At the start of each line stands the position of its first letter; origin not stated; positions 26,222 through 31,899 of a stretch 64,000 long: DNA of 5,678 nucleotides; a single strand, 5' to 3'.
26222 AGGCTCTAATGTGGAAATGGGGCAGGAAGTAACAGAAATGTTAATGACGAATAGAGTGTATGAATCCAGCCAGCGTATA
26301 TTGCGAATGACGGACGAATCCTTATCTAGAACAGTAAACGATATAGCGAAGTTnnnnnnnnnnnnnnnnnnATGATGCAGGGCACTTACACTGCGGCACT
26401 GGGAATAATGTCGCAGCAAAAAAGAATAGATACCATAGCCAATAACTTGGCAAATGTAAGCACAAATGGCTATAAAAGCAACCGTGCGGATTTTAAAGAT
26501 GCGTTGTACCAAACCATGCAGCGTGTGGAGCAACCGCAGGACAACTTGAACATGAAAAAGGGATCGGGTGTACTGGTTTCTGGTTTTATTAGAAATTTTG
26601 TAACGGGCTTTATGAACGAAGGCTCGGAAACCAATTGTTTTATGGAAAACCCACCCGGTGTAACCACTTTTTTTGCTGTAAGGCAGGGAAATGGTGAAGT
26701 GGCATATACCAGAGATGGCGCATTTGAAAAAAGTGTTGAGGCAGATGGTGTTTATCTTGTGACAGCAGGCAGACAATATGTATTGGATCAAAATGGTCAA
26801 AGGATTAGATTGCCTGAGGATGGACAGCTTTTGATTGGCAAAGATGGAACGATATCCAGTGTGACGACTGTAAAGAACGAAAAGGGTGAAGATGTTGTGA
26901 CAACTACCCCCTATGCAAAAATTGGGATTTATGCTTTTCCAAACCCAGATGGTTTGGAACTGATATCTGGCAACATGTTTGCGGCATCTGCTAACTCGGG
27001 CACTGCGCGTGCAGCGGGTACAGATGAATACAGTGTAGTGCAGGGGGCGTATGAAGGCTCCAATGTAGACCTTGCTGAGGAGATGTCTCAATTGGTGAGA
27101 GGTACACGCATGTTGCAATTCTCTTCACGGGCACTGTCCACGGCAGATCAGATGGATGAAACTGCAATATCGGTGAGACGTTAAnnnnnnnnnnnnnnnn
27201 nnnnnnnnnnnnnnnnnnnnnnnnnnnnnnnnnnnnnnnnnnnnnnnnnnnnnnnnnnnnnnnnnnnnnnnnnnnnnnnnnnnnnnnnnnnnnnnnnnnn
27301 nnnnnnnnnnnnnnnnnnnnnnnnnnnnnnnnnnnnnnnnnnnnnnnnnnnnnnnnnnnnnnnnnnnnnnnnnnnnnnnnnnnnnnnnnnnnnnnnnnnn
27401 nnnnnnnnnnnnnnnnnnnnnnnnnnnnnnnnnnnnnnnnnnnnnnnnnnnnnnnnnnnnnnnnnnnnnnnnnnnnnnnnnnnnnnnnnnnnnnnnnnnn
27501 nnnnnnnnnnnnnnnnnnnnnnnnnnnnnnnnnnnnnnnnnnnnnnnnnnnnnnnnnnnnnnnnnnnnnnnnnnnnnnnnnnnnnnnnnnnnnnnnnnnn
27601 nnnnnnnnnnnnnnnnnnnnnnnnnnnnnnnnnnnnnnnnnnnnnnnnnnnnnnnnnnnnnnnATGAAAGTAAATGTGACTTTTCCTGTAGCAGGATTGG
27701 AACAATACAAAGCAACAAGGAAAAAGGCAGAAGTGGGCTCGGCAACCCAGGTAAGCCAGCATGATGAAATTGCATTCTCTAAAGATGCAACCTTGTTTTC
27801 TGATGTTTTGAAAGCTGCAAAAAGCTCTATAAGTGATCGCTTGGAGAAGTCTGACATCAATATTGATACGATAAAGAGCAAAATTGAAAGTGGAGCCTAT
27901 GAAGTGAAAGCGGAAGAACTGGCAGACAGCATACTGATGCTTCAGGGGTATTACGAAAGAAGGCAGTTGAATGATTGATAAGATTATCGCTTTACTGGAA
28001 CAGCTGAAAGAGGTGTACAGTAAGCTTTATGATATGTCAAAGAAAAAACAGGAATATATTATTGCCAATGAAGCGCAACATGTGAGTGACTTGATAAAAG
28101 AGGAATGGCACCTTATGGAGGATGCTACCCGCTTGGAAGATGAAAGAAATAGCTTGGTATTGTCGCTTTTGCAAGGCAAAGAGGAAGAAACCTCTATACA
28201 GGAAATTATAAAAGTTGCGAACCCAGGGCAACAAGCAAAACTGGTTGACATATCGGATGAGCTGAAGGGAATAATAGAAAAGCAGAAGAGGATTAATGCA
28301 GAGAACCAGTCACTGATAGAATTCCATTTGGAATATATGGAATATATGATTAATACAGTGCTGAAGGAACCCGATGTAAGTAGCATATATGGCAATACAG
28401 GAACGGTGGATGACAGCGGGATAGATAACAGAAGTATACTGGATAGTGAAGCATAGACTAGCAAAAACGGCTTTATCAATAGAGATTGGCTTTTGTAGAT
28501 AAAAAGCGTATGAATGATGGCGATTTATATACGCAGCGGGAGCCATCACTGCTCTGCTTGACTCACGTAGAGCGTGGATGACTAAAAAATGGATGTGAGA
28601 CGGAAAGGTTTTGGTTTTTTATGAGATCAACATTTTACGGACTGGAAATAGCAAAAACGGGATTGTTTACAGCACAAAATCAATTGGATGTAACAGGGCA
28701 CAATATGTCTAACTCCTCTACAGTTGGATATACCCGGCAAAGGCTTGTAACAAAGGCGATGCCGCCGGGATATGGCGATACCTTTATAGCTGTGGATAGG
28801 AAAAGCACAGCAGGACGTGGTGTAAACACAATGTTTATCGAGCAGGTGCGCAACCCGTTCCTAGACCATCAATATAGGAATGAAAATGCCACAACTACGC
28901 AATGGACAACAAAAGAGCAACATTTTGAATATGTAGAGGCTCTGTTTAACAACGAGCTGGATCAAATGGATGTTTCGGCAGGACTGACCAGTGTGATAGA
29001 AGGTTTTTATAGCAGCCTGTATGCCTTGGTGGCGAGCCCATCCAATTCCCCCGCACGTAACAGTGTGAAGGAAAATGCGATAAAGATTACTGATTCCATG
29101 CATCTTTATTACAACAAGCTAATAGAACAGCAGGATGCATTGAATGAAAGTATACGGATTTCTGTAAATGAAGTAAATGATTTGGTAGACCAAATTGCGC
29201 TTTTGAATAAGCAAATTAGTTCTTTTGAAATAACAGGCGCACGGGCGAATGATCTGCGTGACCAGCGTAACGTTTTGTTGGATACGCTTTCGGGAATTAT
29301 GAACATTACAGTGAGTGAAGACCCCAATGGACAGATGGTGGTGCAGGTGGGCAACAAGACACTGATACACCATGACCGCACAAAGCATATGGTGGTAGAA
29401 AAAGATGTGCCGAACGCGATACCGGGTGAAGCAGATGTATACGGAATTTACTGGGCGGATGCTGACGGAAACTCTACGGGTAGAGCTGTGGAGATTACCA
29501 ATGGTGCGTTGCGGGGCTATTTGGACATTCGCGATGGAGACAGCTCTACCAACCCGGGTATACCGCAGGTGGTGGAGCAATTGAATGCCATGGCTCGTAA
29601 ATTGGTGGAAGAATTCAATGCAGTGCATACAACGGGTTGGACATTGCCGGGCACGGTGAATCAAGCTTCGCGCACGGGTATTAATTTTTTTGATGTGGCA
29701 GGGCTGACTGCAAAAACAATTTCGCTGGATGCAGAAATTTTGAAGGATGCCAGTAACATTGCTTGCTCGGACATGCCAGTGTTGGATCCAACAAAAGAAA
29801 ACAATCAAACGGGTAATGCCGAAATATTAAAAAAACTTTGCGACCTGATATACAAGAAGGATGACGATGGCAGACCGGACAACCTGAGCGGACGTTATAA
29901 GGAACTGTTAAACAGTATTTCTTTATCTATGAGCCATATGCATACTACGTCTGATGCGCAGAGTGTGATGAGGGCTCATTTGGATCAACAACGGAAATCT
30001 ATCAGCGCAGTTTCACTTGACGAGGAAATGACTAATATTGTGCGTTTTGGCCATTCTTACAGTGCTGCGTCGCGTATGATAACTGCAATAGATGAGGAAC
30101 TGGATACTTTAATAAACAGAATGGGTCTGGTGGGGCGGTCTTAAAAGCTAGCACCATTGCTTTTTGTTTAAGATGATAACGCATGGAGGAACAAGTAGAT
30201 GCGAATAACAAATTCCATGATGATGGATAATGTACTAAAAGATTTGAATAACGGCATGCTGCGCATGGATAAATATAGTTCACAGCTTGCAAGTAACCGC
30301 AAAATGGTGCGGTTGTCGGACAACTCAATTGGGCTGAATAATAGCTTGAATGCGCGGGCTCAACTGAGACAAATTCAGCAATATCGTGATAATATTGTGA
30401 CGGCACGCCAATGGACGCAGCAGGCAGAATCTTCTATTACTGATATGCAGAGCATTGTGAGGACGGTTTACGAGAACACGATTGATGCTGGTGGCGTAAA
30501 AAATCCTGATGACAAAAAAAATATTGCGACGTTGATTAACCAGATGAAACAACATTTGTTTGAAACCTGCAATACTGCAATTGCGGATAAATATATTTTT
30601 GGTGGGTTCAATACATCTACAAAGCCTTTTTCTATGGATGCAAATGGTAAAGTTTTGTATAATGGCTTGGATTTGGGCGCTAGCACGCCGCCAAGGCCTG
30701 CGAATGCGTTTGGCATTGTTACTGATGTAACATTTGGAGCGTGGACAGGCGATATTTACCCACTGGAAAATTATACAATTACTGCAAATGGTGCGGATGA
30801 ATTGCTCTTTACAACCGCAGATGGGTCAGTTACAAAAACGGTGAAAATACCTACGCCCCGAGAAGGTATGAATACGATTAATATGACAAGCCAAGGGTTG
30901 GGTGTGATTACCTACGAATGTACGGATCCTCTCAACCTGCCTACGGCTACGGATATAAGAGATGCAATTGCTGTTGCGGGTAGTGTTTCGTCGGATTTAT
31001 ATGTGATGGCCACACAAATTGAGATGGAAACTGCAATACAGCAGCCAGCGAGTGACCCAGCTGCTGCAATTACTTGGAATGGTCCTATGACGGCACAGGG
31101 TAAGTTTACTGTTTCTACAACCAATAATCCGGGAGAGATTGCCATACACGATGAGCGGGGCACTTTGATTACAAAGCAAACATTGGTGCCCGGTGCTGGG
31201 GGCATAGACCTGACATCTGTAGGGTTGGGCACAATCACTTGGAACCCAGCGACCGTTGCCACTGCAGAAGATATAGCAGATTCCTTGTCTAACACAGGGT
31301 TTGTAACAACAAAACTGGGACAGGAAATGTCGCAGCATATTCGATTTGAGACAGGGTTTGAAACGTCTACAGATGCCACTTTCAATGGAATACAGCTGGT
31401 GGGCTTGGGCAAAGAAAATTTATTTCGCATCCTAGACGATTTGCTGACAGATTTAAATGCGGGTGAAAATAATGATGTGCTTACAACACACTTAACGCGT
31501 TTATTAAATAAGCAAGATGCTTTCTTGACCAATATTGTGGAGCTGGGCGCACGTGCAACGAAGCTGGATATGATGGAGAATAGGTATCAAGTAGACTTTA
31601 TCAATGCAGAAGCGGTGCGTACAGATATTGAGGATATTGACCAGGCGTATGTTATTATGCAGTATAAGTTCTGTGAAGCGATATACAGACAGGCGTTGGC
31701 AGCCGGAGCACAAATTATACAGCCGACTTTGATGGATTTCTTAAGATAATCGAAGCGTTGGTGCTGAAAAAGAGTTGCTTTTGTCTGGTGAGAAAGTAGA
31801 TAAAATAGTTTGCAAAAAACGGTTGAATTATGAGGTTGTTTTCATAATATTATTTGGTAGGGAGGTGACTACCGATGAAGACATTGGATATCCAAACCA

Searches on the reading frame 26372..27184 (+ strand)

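Call 28: search_protein_families(library=pfam, proteins=[window:26372-27184:+], max_evalue=0.0001)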
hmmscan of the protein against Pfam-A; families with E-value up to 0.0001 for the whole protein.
window:26372-27184:+ (270 aa): 3 families
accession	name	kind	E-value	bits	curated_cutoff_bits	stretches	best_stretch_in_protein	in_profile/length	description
PF06429.18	Flg_bbr_C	-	1.4e-12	47.4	23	1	224-267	2-45/46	Flagellar basal body rod FlgEFG protein C-terminal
PF22692.1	LlgE_F_G_D1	-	5.6e-09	36.5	27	1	100-162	7-63/64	Flagellar hook protein FlgE/F/G D1 domain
PF00460.25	Flg_bb_rod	-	2.8e-08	34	20.7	1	6-35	2-31/31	Flagella basal body rod protein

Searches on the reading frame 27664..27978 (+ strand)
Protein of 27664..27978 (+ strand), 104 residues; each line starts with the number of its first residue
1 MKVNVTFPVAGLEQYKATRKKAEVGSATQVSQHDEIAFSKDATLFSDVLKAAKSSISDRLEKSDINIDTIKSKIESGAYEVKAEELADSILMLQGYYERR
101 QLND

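Call 28: search_protein_families(library=pfam, proteins=[window:27664-27978:+], max_evalue=0.0001)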
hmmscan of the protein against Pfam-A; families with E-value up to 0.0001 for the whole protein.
window:27664-27978:+ (104 aa): 1 family
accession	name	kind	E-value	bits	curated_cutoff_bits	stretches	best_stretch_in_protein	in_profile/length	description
PF04316.19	FlgM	-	1e-06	29.3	25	1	34-91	1-54/55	Anti-sigma-28 factor, FlgM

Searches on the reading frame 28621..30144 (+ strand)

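Call 29: search_protein_families(library=pfam, proteins=[window:28621-30144:+], max_evalue=0.0001)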
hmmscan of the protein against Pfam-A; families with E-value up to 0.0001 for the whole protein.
window:28621-30144:+ (507 aa): 2 families
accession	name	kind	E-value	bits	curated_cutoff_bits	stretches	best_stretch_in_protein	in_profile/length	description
PF22638.1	FlgK_D1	-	1.1e-47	163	28.6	1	118-348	11-230/233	Flagellar hook-associated protein FlgK helical domain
PF06429.18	Flg_bbr_C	-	4.8e-08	32.8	23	1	461-499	7-45/46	Flagellar basal body rod FlgEFG protein C-terminal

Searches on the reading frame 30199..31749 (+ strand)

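Call 29: search_protein_families(library=pfam, proteins=[window:30199-31749:+], max_evalue=0.0001)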
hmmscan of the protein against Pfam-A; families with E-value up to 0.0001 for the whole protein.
window:30199-31749:+ (516 aa): 1 family
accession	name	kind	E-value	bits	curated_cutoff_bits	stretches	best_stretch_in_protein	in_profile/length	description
PF00669.25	Flagellin_N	-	1.1e-06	29.2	26.6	1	4-126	2-125/139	Bacterial flagellin N-terminal helical region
